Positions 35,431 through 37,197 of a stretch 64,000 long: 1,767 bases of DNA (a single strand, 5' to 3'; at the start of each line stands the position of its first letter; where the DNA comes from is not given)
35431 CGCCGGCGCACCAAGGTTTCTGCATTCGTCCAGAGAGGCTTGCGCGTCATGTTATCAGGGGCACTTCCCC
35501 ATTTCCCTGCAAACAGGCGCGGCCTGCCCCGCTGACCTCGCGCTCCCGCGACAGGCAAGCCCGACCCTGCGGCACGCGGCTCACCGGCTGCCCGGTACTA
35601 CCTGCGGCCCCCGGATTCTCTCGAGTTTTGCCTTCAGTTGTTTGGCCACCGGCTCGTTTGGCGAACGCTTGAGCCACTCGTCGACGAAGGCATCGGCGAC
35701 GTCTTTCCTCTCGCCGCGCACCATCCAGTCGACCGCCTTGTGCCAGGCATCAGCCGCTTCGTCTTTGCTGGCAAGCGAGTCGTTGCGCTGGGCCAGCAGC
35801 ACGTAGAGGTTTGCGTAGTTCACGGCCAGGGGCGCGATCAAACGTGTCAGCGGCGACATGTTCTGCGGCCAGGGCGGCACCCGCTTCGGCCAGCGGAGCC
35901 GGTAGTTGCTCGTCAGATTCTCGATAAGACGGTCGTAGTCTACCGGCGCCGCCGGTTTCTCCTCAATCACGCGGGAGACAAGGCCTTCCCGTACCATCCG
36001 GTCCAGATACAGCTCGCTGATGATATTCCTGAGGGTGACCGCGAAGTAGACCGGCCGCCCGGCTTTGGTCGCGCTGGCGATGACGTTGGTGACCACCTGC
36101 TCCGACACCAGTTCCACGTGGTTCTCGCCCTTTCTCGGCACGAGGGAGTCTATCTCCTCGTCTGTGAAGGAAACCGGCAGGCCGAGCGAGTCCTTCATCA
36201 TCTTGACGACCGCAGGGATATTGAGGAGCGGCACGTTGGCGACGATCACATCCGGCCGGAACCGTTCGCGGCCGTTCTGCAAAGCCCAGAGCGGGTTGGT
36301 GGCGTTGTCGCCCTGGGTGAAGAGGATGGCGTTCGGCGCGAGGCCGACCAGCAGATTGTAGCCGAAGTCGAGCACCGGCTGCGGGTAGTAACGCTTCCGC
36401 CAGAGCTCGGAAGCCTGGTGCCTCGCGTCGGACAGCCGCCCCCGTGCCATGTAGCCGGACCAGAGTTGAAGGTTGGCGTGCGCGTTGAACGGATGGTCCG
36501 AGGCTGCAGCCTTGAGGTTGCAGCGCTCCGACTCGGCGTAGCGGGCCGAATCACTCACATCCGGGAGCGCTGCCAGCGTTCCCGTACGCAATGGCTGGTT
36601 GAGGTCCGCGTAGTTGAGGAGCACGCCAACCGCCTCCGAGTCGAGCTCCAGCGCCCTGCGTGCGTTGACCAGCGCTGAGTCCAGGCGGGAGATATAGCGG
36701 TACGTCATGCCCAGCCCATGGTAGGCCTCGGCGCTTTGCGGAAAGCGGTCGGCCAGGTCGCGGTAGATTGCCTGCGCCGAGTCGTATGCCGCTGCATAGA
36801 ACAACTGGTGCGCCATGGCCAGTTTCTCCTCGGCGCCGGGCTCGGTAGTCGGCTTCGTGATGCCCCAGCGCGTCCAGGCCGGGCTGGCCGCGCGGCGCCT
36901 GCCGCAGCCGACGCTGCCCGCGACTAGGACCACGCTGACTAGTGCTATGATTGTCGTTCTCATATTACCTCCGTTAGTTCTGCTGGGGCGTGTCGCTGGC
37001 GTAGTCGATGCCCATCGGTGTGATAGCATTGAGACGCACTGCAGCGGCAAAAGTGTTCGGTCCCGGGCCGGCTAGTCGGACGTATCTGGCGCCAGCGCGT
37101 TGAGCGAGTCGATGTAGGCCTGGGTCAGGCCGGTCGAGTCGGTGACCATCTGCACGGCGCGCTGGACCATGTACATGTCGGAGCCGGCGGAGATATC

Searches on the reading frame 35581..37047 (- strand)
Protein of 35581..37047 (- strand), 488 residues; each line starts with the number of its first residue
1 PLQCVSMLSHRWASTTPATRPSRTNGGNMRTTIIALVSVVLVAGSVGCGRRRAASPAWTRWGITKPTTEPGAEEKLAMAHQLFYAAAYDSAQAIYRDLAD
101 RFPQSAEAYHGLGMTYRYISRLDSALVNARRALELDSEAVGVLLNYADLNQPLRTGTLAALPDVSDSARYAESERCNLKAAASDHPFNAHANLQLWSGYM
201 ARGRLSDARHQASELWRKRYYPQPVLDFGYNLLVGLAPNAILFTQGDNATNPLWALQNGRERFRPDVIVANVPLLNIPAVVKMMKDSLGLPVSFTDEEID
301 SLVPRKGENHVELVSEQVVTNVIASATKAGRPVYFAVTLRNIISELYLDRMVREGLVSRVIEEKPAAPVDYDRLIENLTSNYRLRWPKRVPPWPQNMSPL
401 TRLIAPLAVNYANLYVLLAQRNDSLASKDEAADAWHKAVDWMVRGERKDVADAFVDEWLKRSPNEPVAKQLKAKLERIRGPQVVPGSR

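Call 9: search_protein_families(library=pfam, proteins=[window:35581-37047:-], max_evalue=0.001)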
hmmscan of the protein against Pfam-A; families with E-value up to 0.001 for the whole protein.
window:35581-37047:- (488 aa): 3 families
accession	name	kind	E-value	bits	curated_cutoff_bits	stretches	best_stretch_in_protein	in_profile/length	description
PF13428.12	TPR_14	-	1.9e-05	25.3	23.5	0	73-113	2-42/44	Tetratricopeptide repeat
PF00515.34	TPR_1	-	0.00037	20.6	27.8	1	106-137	1-32/34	Tetratricopeptide repeat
PF13424.12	TPR_12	-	0.00063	20.3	30.1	1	87-136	25-75/77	Tetratricopeptide repeat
